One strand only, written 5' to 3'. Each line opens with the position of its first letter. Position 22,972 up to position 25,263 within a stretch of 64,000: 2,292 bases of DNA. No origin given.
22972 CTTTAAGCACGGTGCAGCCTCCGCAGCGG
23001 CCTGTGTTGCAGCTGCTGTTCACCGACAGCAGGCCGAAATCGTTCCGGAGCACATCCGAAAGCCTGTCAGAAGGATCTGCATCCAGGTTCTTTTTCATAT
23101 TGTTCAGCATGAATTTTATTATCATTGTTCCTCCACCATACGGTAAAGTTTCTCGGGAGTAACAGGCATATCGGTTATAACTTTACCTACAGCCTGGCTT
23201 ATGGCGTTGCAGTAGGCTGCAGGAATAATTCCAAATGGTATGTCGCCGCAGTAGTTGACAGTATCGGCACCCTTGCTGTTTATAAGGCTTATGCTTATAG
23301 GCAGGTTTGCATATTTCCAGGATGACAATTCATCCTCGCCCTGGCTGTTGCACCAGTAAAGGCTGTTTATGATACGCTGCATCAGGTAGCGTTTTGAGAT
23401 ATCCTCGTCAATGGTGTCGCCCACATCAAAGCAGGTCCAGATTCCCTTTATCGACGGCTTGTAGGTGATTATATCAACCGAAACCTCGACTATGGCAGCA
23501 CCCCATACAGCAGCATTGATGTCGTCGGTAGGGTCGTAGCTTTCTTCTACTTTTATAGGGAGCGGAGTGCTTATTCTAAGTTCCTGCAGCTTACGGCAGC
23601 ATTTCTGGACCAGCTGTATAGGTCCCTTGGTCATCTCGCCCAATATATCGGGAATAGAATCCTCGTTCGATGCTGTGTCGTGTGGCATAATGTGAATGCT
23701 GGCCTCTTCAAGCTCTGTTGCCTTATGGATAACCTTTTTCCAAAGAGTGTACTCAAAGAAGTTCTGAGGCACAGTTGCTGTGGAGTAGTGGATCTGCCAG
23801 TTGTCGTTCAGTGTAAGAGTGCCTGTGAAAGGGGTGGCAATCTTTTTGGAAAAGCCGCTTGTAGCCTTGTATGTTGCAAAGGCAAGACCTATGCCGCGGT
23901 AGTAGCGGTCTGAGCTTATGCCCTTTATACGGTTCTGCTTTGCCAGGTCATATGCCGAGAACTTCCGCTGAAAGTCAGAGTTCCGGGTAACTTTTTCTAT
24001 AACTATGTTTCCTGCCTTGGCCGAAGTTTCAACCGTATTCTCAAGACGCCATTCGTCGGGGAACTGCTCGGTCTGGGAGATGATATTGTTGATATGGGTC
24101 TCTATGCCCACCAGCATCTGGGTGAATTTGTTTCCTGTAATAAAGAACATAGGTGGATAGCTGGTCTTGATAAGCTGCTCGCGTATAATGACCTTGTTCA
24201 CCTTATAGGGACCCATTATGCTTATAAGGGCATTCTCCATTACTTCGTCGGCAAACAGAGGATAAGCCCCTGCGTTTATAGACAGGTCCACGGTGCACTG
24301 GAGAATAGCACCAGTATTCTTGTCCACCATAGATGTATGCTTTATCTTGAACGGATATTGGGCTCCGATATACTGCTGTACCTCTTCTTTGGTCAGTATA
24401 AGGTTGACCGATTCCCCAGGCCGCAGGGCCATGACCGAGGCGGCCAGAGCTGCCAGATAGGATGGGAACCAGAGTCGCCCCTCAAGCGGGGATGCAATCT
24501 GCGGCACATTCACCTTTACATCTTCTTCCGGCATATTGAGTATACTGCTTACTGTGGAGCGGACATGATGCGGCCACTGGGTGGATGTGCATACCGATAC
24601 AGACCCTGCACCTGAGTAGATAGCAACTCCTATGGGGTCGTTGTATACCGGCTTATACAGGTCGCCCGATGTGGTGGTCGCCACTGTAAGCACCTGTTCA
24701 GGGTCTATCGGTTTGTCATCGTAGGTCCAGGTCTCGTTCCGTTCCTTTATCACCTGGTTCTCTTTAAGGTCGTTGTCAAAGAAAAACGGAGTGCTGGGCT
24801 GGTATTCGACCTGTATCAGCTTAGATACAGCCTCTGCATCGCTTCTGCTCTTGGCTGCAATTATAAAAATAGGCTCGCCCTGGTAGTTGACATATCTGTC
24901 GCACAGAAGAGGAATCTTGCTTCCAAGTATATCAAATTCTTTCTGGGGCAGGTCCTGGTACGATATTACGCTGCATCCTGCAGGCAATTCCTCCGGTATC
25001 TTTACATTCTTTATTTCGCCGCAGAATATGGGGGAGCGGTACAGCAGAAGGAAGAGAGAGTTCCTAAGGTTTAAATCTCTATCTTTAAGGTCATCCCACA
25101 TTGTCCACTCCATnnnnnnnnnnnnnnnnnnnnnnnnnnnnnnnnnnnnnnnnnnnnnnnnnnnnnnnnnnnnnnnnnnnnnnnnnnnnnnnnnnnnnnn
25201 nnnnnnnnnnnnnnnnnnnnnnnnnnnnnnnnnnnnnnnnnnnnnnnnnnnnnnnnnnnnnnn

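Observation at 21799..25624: NusG paralog at the head of a divergent three-subunit molybdenum-hydroxylase-like operon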

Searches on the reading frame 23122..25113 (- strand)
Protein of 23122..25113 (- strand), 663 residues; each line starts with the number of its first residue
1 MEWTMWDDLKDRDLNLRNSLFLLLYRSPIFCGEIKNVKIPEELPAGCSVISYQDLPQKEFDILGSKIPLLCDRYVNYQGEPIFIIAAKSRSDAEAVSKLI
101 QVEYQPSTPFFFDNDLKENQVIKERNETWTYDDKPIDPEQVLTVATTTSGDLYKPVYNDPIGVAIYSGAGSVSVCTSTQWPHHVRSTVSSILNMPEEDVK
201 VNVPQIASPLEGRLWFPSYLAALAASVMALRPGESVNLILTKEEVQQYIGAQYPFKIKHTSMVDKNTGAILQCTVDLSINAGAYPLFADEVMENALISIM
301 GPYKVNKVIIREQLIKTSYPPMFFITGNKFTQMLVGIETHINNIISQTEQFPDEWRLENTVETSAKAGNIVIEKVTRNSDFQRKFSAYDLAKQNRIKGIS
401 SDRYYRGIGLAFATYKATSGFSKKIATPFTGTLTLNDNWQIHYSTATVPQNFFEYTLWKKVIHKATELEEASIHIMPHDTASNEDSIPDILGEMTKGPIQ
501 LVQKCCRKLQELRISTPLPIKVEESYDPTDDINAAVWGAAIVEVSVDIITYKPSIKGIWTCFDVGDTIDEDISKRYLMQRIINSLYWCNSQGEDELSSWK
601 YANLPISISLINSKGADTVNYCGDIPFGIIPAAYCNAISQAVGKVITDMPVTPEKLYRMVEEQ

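Call 3: search_protein_families(library=pfam, proteins=[window:23122-25113:-], max_evalue=0.1)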
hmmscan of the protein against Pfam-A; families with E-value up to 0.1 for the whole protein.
window:23122-25113:- (663 aa): 3 families
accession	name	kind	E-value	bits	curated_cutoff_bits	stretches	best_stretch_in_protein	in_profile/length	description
PF02738.23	MoCoBD_1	-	8.3e-25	87.7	27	1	162-359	48-243/244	Molybdopterin cofactor-binding domain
PF01315.27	Ald_Xan_dh_C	-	9e-11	42.5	31.3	1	13-106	9-108/110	Aldehyde oxidase and xanthine dehydrogenase, a/b hammerhead domain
PF20256.3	MoCoBD_2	-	9.7e-07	29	27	1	532-572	197-237/283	Molybdopterin cofactor-binding domain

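Call 4: search_protein_families(library=ncbifam, proteins=[window:23122-25113:-], max_evalue=0.1)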
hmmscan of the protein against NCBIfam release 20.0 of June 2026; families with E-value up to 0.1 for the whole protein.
window:23122-25113:- (663 aa): 12 families
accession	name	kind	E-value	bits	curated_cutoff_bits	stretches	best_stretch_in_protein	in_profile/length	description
TIGR03196.1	pucD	equivalog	4.7e-26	91.4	783.65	1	14-482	26-512/763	xanthine dehydrogenase subunit D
NF043082.1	XdhA_XDHase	equivalog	2.3e-24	85.6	780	1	13-417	23-450/758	xanthine dehydrogenase subunit XdhA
TIGR02965.1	xanthine_xdhB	equivalog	4.8e-23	81.2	849.5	1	18-366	29-381/758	xanthine dehydrogenase molybdopterin binding subunit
NF007426.0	PRK09970.1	equivalog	5.3e-23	81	916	1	13-417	28-453/761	xanthine dehydrogenase molybdenum-binding subunit XdhA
NF041018.1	glyceraldDH_alpha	equivalog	2.1e-20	72.7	790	1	23-329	34-360/741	glyceraldehyde dehydrogenase subunit alpha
NF045668.1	pterin_aldehy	equivalog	2.2e-17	62.4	1100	2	66-448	265-658/905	molybdopterin-dependent aldehyde oxidoreductase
TIGR03194.1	4hydrxCoA_A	equivalog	4.3e-17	61.8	994.55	2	13-366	19-384/746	4-hydroxybenzoyl-CoA reductase subunit alpha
TIGR03311.1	Se_dep_XDH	equivalog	3.3e-16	58.5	830.45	1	74-409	250-588/848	selenium-dependent xanthine dehydrogenase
NF040766.1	CODH_aero_grp5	exception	5.8e-11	41.3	950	1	70-313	96-348/785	aerobic carbon-monoxide dehydrogenase large subunit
TIGR02969.1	mam_aldehyde_ox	subfamily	1.2e-10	39.6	1912.3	1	140-420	729-1009/1330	aldehyde oxidase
NF041671.1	peri_hyde_PaoC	equivalog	1.2e-07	30.5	1180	1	67-242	97-275/735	aldehyde oxidoreductase molybdenum-binding subunit PaoC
TIGR02416.1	CO_dehy_Mo_lg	equivalog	1.3e-07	30.2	991.15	1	171-309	204-341/770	aerobic carbon-monoxide dehydrogenase large subunit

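Call 28: find_homologous_proteins(query=window:23122-25113:-, max_evalue=1e-10)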
Query window:23122-25113:- (663 aa): 56 proteins with E <= 1e-10 among 8000 candidates.
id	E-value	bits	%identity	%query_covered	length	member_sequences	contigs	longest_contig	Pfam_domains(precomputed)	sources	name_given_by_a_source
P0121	0.0e+0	1519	100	100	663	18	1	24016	PF02738.24,PF20256.4,PF01315.28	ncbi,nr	ncbi:MAG: xanthine dehydrogenase family protein molybdopterin-binding subunit [Spirochaetia bacteriu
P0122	0.0e+0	1348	87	99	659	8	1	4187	PF02738.24,PF01315.28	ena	-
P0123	0.0e+0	1344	87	99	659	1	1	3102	PF02738.24,PF01315.28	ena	-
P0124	0.0e+0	1336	87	99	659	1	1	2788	PF02738.24,PF01315.28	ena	-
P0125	0.0e+0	1336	87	99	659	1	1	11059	PF02738.24,PF20256.4,PF01315.28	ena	-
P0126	0.0e+0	1335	87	99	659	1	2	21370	PF02738.24,PF01315.28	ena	-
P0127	0.0e+0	1328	87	99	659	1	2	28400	PF02738.24,PF01315.28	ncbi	-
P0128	0.0e+0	1328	86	99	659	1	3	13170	PF02738.24,PF01315.28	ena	-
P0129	0.0e+0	1327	86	99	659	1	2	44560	PF02738.24,PF01315.28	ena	-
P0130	0.0e+0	1326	87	99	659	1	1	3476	PF02738.24,PF01315.28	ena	-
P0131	0.0e+0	1326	87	99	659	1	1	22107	PF02738.24,PF01315.28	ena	-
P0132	0.0e+0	1325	86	99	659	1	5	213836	PF02738.24,PF01315.28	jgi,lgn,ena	jgi:CO/xanthine dehydrogenase Mo-binding subunit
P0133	0.0e+0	1325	86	99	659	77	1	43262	PF02738.24,PF01315.28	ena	-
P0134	0.0e+0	1325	86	99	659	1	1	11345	PF02738.24,PF01315.28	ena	-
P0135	0.0e+0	1324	87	99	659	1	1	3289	PF02738.24,PF01315.28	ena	-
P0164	3.0e-27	113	23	96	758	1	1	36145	PF02738.24,PF20256.4,PF01315.28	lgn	-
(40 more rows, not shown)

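Call 29: search_solved_structures(query=window:23122-25113:-, max_evalue=0.001, show_alignments=3)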
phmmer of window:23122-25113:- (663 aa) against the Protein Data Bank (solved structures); distinct sequences matched with E-value up to 0.001: 34.
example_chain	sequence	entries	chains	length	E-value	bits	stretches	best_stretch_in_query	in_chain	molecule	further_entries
3hrd_A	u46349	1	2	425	9.7e-14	53.8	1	24-368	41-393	Nicotinate dehydrogenase large molybdopterin subunit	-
3zyv_A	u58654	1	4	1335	2.6e-11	45.8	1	76-423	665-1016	AOX3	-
28mb_A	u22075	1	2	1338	1.6e-10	43.2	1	75-427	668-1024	Aldehyde oxidase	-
4uhw_A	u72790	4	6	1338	1.6e-10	43.2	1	75-427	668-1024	ALDEHYDE OXIDASE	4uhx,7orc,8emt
7opn_A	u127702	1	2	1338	1.6e-10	43.2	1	75-427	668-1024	Aldehyde oxidase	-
6q6q_A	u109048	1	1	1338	1.6e-10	43.2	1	75-427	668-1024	Aldehyde oxidase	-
5epg_A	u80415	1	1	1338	1.6e-10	43.2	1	75-427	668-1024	Aldehyde oxidase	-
3sr6_C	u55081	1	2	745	7.7e-09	37.7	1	16-322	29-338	Xanthine dehydrogenase/oxidase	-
3etr_C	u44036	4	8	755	7.9e-09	37.6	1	16-322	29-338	Xanthine dehydrogenase/oxidase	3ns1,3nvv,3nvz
3nrz_C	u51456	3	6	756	8e-09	37.6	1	16-322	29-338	Xanthine dehydrogenase/oxidase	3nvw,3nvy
3eub_C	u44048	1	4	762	8.1e-09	37.6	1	16-322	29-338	Xanthine dehydrogenase/oxidase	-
1fiq_C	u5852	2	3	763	8.1e-09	37.6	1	16-322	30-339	XANTHINE OXIDASE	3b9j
1n5x_A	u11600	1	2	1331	2.6e-08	35.9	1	16-321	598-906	Xanthine Dehydrogenase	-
3una_A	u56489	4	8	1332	2.6e-08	35.9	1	16-321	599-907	Xanthine dehydrogenase/oxidase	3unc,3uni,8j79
1fo4_A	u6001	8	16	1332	2.6e-08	35.9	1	16-321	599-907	XANTHINE DEHYDROGENASE | Xanthine dehydrogenase/oxidase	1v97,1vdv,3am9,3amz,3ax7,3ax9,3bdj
1sij_A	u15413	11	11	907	7e-06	27.9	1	65-320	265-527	Aldehyde oxidoreductase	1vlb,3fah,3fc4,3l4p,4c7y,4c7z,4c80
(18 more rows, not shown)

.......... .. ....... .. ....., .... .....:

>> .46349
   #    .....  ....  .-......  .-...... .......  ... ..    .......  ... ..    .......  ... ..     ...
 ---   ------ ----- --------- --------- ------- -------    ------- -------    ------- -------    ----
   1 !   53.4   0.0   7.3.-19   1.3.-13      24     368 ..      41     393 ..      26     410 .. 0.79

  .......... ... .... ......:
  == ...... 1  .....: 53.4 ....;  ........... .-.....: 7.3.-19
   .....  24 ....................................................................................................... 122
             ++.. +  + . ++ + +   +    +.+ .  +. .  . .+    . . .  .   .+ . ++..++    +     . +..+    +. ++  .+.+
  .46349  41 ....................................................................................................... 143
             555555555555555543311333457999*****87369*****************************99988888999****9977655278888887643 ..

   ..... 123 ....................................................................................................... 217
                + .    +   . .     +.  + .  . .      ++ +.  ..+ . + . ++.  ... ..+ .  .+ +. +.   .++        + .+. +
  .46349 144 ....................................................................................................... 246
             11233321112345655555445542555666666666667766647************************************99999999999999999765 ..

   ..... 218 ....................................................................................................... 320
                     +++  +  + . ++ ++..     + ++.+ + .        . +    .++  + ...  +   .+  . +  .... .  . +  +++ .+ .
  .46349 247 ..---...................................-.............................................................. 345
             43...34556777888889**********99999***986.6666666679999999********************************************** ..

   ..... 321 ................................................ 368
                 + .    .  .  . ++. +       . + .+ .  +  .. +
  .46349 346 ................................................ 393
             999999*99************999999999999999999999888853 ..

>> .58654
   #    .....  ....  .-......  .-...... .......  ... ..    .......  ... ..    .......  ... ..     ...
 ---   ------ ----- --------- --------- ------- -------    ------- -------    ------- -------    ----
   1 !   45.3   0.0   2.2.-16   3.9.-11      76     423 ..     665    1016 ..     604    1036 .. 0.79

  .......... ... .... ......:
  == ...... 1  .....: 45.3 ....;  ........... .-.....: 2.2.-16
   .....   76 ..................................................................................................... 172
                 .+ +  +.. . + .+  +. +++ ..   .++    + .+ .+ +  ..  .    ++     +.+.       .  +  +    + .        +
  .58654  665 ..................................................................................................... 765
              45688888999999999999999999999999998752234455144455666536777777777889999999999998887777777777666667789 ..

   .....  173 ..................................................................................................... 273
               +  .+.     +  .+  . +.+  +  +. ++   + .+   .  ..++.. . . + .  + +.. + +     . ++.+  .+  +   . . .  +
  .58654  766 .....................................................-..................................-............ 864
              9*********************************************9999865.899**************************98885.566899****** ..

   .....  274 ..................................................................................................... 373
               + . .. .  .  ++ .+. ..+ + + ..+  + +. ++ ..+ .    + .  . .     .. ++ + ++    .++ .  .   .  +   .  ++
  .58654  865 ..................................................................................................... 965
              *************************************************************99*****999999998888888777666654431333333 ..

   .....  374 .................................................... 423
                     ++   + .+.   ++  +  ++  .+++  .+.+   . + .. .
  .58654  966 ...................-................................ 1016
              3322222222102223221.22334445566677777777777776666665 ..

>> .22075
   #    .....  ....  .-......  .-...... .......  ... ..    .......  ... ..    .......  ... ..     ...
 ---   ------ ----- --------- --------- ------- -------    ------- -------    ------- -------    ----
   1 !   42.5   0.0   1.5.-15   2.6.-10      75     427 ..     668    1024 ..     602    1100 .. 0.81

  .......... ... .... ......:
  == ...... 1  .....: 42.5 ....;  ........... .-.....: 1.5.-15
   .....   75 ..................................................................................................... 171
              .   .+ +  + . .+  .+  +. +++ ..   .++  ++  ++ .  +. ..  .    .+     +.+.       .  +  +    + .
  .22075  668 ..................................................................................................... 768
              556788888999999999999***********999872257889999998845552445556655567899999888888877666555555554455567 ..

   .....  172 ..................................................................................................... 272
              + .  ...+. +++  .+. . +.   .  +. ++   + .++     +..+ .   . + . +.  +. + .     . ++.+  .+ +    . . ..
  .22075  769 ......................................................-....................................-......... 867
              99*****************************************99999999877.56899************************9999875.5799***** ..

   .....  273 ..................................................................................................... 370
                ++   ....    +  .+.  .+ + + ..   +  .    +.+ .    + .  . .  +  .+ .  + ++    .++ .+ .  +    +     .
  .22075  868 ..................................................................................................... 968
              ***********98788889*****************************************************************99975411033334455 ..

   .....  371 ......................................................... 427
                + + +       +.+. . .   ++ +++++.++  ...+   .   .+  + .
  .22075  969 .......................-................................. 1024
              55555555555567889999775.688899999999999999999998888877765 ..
